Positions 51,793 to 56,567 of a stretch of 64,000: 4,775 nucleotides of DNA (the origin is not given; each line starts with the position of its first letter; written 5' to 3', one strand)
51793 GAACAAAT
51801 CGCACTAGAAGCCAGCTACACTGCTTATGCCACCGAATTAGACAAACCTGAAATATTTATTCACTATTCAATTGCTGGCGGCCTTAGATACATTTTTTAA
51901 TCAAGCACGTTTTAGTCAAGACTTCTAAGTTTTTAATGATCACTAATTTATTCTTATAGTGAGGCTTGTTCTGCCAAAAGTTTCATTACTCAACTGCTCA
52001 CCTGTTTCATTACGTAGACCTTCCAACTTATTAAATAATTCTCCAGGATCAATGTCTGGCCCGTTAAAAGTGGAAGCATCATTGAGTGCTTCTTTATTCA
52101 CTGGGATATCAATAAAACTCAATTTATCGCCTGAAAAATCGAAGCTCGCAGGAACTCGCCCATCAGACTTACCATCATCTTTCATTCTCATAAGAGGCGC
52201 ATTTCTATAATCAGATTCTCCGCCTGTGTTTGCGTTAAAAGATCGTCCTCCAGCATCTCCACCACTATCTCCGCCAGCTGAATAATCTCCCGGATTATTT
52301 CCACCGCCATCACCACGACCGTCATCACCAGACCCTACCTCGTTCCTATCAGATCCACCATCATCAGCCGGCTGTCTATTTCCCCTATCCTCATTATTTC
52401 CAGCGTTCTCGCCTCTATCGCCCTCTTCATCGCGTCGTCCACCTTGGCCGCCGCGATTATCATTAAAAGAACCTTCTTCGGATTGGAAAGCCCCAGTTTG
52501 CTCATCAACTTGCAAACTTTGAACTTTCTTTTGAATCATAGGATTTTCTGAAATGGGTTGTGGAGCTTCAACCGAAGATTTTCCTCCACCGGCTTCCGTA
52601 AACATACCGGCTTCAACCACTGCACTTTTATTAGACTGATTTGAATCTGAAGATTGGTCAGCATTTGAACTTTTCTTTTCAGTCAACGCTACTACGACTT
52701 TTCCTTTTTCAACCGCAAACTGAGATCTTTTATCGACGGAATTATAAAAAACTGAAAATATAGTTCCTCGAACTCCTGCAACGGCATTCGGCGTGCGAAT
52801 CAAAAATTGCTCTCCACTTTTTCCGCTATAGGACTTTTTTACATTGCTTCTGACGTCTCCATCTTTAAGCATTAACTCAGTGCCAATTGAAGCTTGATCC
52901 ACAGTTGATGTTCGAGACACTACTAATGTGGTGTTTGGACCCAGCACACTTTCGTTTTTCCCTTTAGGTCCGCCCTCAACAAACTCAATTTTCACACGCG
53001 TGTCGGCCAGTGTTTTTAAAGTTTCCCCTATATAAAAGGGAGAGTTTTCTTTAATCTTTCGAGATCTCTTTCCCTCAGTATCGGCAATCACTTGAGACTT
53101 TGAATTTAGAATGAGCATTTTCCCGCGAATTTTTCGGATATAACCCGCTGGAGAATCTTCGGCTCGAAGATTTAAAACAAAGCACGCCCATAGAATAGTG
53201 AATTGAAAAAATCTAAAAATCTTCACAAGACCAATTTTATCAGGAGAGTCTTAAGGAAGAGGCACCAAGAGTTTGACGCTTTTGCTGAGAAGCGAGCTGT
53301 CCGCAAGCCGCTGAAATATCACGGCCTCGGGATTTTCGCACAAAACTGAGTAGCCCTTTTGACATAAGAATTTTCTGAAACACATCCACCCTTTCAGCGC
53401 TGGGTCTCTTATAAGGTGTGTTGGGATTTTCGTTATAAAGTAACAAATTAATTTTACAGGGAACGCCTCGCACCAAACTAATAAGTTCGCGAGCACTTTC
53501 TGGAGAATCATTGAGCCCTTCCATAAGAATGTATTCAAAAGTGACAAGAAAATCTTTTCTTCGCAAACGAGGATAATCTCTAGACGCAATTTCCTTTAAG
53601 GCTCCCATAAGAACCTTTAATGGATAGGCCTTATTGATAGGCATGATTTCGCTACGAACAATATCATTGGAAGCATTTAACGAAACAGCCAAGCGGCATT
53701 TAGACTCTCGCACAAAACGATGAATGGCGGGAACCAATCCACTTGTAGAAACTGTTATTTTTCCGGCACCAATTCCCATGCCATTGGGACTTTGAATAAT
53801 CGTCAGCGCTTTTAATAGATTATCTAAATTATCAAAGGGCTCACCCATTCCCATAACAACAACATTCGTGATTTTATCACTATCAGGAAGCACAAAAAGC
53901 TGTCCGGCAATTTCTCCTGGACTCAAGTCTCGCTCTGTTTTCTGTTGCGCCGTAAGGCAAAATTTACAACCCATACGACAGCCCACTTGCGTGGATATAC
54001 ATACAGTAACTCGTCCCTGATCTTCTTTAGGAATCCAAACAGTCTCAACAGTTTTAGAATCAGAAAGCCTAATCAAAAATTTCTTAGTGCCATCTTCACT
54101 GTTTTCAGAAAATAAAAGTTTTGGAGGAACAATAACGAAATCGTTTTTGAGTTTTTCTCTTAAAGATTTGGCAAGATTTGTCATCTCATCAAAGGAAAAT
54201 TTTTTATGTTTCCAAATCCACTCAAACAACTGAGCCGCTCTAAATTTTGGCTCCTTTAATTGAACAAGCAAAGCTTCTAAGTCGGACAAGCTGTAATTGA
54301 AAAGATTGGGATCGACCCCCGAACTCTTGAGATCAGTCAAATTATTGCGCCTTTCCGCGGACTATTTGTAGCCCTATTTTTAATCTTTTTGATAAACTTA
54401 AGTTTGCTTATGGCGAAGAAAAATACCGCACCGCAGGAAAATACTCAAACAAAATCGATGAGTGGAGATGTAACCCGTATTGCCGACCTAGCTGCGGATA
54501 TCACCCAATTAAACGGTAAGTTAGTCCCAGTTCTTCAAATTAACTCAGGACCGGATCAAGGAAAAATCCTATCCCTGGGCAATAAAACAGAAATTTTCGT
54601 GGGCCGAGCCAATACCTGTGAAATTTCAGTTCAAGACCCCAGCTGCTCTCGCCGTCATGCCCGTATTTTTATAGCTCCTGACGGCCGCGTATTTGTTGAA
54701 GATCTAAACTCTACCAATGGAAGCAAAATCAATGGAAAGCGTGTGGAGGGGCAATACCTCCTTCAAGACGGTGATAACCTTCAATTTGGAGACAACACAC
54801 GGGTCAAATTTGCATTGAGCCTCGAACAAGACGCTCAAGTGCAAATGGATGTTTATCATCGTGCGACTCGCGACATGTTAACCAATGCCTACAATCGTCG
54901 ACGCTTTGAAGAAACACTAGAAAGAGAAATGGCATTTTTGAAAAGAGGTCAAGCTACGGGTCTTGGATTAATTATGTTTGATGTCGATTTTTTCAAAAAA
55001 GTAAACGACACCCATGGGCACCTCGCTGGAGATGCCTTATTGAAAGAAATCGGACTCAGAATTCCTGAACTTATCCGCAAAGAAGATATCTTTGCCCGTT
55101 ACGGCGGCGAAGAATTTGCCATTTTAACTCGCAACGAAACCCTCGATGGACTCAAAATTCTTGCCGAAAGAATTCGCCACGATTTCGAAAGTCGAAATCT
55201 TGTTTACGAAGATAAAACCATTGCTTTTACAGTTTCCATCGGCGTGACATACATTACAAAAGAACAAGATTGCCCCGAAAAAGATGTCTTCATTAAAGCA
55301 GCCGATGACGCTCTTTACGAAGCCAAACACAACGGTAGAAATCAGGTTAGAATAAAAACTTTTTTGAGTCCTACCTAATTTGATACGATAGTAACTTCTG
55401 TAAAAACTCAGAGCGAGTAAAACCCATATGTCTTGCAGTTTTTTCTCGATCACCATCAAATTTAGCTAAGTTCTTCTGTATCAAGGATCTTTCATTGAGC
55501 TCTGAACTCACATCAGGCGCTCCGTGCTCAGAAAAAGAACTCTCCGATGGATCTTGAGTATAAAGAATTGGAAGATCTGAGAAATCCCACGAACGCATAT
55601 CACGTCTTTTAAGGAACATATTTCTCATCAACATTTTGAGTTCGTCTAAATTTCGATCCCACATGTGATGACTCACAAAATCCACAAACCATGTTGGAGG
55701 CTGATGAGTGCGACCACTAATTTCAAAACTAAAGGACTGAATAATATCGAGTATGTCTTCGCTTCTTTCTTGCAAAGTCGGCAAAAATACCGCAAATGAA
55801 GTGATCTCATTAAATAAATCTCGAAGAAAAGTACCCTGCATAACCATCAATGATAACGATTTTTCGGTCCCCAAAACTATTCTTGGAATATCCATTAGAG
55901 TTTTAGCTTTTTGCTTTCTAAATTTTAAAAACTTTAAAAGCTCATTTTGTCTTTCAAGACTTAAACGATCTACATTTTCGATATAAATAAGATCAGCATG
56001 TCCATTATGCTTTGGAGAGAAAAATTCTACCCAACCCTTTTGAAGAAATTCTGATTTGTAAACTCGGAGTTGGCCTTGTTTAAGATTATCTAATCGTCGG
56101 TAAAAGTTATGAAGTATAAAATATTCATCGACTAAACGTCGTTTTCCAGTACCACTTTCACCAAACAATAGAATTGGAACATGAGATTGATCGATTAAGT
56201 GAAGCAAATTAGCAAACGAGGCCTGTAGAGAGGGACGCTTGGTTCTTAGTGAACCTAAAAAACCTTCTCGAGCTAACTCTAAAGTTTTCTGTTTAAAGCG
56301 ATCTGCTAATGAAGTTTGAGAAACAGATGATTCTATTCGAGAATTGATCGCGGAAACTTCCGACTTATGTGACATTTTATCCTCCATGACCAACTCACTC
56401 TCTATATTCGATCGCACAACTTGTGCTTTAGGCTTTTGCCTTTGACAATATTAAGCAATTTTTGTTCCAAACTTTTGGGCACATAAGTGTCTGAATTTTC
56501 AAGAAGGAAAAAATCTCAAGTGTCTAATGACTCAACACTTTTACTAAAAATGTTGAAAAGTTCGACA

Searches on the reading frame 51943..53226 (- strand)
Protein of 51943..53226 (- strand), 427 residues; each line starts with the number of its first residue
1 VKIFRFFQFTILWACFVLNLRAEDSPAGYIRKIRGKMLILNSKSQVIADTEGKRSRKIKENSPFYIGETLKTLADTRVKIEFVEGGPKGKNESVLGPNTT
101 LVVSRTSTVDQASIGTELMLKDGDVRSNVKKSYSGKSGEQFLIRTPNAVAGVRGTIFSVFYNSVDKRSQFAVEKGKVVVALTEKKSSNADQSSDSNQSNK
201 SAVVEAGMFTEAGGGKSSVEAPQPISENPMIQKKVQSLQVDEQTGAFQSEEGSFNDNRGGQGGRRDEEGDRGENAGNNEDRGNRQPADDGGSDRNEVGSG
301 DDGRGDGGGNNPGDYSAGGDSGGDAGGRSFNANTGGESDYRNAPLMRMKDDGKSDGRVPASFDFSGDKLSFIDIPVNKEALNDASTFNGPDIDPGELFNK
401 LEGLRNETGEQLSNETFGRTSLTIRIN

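Call 48: search_protein_families(library=pfam, proteins=[window:51943-53226:-], max_evalue=0.00001)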
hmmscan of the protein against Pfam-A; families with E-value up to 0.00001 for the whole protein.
window:51943-53226:- (427 aa): 1 family
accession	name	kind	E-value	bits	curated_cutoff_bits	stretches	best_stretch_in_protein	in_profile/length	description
PF04773.18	FecR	-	1.1e-08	35.8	24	1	86-177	6-96/97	FecR protein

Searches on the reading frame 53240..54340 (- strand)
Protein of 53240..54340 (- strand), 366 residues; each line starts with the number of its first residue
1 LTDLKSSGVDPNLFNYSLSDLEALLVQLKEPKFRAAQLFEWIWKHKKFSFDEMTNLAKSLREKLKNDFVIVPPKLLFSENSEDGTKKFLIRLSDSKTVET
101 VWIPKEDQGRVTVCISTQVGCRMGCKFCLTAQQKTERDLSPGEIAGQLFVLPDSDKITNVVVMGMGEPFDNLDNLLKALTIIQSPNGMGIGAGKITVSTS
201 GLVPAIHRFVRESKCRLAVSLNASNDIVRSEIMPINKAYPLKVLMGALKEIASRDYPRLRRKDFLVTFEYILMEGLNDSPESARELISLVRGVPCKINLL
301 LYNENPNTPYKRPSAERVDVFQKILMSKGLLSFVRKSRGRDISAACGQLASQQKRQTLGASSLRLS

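Call 49: search_protein_families(library=pfam, proteins=[window:53240-54340:-], max_evalue=0.00001)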
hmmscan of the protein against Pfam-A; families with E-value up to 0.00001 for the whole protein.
window:53240-54340:- (366 aa): 2 families
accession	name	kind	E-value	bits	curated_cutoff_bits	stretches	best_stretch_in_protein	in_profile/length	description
PF21016.3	RlmN_N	-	2.6e-18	65.9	24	1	12-70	2-60/60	Ribosomal RNA large subunit methyltransferase N-terminal domain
PF04055.27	Radical_SAM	-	8e-15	55.8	29.5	1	115-283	1-162/166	Radical SAM superfamily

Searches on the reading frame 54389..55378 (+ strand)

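Call 49: search_protein_families(library=pfam, proteins=[window:54389-55378:+], max_evalue=0.00001)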
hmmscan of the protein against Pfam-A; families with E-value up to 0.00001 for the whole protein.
window:54389-55378:+ (329 aa): 3 families
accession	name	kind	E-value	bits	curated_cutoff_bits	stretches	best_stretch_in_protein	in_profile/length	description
PF00990.26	GGDEF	-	8.3e-41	139.9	23.8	1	159-319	1-161/161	Diguanylate cyclase, GGDEF domain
PF00498.31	FHA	-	8.6e-21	74.6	20.7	1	70-134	2-67/67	FHA domain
PF16697.10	Yop-YscD_cpl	-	2.4e-14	53.8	33.2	1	51-135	2-85/94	Inner membrane component of T3SS, cytoplasmic domain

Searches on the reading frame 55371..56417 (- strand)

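Call 49: search_protein_families(library=pfam, proteins=[window:55371-56417:-], max_evalue=0.00001)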
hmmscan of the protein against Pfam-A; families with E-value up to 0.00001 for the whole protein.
window:55371-56417:- (348 aa): 2 families
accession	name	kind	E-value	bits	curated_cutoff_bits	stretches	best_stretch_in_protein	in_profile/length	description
PF14532.12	Sigma54_activ_2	-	6.1e-11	43.2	25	1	67-215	9-138/138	Sigma-54 interaction domain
PF00158.32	Sigma54_activat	-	6.2e-09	36.2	20.2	0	142-209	95-166/168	Sigma-54 interaction domain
